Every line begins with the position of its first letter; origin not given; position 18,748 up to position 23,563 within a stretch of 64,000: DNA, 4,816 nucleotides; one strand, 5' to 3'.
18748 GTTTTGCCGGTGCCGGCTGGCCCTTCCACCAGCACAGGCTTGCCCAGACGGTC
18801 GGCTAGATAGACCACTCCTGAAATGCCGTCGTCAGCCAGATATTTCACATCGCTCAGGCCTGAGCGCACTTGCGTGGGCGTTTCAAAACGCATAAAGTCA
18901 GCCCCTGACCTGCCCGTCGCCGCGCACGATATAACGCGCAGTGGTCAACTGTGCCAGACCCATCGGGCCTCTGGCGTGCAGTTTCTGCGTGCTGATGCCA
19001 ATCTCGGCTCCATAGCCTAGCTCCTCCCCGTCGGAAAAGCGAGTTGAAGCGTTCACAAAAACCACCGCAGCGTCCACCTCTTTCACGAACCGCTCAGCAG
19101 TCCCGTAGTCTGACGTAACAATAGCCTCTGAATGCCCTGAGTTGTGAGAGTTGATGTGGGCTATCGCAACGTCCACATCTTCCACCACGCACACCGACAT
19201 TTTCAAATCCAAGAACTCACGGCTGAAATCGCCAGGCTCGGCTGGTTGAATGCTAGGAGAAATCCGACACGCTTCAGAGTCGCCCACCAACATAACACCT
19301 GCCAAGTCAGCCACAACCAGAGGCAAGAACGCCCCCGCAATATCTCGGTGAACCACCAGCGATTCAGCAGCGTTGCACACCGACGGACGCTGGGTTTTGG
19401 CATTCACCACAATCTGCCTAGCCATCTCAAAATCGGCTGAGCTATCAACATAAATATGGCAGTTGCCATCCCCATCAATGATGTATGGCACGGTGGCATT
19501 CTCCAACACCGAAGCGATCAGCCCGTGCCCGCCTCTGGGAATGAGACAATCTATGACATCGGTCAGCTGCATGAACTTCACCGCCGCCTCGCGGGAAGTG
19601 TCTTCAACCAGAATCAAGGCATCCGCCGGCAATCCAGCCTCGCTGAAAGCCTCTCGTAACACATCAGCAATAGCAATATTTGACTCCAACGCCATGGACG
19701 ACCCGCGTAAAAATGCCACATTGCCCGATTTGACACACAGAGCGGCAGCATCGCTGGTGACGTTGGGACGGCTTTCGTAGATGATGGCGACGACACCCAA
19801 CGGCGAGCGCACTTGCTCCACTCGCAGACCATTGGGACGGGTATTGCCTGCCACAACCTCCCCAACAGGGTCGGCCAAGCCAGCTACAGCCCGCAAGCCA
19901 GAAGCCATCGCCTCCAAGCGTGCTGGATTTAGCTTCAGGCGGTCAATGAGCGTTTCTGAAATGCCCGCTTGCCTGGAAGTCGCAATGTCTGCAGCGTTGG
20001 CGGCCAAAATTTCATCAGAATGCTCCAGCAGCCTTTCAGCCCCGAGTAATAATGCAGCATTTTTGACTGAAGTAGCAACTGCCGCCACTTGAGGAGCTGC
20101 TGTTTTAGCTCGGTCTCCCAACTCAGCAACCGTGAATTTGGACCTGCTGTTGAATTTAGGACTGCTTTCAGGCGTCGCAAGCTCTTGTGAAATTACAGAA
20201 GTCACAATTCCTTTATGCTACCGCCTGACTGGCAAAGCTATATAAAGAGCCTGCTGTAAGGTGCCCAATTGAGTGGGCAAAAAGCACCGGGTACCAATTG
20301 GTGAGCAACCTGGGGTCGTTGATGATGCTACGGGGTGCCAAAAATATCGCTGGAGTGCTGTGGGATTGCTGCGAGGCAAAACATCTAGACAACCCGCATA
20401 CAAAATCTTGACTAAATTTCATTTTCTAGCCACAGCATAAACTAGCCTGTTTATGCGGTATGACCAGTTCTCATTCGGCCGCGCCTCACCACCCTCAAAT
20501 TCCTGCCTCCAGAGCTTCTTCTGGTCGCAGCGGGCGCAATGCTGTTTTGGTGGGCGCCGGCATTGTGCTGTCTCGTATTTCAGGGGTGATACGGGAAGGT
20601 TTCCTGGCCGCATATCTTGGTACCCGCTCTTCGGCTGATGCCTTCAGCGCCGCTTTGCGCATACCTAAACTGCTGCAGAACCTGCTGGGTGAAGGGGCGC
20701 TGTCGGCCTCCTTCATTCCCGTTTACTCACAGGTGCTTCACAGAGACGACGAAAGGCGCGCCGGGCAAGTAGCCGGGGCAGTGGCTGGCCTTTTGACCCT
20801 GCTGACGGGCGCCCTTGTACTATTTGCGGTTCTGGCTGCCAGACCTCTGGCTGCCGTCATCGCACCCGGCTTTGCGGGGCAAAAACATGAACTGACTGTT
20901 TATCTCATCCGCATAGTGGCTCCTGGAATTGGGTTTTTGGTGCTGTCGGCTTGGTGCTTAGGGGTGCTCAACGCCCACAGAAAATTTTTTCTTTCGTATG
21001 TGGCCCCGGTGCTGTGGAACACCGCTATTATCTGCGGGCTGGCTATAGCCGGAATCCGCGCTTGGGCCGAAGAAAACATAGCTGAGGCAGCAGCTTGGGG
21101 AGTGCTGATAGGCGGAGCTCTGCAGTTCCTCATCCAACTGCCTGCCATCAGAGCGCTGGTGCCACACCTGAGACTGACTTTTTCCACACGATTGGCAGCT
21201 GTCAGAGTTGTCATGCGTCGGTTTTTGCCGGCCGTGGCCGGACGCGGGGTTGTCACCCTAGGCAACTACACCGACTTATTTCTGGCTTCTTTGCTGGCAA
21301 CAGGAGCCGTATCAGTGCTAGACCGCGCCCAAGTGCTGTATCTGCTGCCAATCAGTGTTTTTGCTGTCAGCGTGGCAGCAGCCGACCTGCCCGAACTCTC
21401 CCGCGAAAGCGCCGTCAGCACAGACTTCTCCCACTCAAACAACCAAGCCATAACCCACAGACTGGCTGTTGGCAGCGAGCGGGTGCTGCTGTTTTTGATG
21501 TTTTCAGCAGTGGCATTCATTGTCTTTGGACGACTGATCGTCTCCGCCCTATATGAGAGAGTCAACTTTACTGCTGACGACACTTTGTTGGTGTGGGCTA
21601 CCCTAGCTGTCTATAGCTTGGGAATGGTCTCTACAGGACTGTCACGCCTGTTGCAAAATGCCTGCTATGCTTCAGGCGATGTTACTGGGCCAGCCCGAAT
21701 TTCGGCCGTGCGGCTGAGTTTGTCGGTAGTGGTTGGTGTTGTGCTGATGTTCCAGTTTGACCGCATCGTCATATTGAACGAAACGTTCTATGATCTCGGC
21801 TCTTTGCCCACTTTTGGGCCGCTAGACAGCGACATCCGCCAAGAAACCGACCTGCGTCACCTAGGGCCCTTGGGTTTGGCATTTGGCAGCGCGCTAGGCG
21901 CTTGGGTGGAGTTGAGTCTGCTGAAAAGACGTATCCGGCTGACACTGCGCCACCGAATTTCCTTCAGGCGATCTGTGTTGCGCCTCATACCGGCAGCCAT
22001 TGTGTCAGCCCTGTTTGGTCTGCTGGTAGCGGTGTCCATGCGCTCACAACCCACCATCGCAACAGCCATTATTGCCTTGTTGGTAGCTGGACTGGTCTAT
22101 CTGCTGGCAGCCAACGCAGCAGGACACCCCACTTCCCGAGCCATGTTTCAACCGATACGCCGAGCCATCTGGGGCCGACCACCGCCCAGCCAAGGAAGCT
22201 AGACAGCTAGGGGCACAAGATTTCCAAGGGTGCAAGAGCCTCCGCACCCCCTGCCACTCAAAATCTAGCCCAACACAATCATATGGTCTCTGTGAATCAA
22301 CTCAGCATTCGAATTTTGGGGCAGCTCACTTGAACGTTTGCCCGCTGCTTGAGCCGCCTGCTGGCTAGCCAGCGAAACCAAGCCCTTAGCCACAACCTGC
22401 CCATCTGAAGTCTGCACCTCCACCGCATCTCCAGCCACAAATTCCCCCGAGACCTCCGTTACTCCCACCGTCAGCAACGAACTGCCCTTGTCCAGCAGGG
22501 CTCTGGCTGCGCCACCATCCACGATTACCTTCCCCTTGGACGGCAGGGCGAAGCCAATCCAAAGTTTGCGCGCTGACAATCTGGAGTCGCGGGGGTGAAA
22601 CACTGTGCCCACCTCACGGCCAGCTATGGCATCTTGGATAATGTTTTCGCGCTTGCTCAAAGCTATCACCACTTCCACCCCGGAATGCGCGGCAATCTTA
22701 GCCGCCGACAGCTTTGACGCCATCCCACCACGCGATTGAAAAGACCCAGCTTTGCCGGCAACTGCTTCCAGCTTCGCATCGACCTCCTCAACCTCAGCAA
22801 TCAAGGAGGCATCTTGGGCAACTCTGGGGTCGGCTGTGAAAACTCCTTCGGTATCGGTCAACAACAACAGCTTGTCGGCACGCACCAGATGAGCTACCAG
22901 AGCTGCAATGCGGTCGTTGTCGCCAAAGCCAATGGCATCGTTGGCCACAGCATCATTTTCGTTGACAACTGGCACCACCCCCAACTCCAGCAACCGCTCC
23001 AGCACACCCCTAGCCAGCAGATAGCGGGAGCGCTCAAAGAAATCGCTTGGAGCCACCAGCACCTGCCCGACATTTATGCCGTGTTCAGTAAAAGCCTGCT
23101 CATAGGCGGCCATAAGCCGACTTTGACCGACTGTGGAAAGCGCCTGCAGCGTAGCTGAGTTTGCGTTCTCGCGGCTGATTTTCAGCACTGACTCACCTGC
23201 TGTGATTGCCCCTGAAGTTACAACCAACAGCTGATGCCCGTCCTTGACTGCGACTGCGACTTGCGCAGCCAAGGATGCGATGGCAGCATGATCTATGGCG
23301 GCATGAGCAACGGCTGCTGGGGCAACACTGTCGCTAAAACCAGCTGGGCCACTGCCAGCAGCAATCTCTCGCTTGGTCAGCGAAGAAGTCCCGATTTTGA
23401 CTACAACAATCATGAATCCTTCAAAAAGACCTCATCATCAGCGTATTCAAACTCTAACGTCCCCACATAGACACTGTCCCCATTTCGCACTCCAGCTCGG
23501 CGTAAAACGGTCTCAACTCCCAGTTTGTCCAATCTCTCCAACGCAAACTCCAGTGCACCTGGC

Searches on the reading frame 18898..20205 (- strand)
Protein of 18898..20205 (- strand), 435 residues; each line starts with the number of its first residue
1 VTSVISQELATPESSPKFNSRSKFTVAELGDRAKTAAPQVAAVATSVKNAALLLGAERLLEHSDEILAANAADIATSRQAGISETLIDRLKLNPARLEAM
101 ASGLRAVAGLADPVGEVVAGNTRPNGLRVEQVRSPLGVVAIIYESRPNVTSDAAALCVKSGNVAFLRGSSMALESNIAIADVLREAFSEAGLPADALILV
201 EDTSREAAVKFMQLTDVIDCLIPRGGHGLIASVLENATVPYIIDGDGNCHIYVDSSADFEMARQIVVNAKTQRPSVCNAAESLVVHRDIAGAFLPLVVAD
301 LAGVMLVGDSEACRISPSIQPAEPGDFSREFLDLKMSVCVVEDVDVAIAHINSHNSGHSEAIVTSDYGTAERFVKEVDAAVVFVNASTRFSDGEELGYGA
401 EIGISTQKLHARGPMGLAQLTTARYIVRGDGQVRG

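Call 20: search_protein_families(library=pfam, proteins=[window:18898-20205:-], max_evalue=0.00001)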
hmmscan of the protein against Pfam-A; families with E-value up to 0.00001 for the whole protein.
window:18898-20205:- (435 aa): 1 family
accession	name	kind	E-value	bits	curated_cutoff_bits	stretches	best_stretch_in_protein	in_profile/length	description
PF00171.27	Aldedh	-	8.2e-22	77.8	23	2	25-322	30-315/461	Aldehyde dehydrogenase family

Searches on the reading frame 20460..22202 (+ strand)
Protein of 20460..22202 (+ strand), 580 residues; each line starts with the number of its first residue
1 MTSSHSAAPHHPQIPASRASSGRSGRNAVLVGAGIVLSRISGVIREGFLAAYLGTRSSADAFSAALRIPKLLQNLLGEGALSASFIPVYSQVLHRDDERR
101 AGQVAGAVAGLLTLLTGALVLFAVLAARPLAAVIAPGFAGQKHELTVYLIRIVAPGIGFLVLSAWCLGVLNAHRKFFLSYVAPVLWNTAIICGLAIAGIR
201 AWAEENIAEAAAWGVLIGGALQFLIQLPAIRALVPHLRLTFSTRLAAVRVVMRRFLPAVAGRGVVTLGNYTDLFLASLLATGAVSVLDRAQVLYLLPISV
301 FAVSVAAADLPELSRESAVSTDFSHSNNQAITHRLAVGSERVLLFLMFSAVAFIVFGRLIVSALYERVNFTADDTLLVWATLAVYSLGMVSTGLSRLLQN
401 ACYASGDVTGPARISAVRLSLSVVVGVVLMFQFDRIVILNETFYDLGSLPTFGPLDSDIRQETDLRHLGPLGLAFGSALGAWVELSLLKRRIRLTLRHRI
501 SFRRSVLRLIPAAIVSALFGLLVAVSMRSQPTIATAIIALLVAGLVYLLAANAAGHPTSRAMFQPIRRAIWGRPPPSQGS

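Call 20: search_protein_families(library=pfam, proteins=[window:20460-22202:+], max_evalue=0.00001)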
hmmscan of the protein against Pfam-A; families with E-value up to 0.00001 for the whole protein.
window:20460-22202:+ (580 aa): 1 family
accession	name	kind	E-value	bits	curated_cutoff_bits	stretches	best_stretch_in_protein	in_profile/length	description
PF03023.19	MurJ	-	7.6e-81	272.5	27.4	1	49-437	1-379/451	Lipid II flippase MurJ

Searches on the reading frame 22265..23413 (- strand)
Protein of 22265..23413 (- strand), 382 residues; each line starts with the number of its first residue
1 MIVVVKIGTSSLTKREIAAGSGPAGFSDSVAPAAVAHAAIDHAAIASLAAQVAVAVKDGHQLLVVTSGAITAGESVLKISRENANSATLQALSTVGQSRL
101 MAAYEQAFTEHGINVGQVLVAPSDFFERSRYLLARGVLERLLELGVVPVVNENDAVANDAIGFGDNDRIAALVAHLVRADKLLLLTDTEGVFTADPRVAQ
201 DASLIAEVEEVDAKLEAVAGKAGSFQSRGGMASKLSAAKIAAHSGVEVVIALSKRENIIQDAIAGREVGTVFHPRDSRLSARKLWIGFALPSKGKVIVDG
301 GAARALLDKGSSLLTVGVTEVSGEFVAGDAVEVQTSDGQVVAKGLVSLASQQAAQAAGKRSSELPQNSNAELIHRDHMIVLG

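Call 20: search_protein_families(library=pfam, proteins=[window:22265-23413:-], max_evalue=0.00001)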
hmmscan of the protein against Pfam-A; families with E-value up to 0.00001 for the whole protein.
window:22265-23413:- (382 aa): 2 families
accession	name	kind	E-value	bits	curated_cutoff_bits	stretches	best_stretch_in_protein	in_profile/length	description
PF00696.33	AA_kinase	-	1.5e-43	149.6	24.9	1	1-251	1-233/234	Amino acid kinase family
PF01472.26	PUA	-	6.2e-17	61.7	24.8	1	294-364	1-70/74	PUA domain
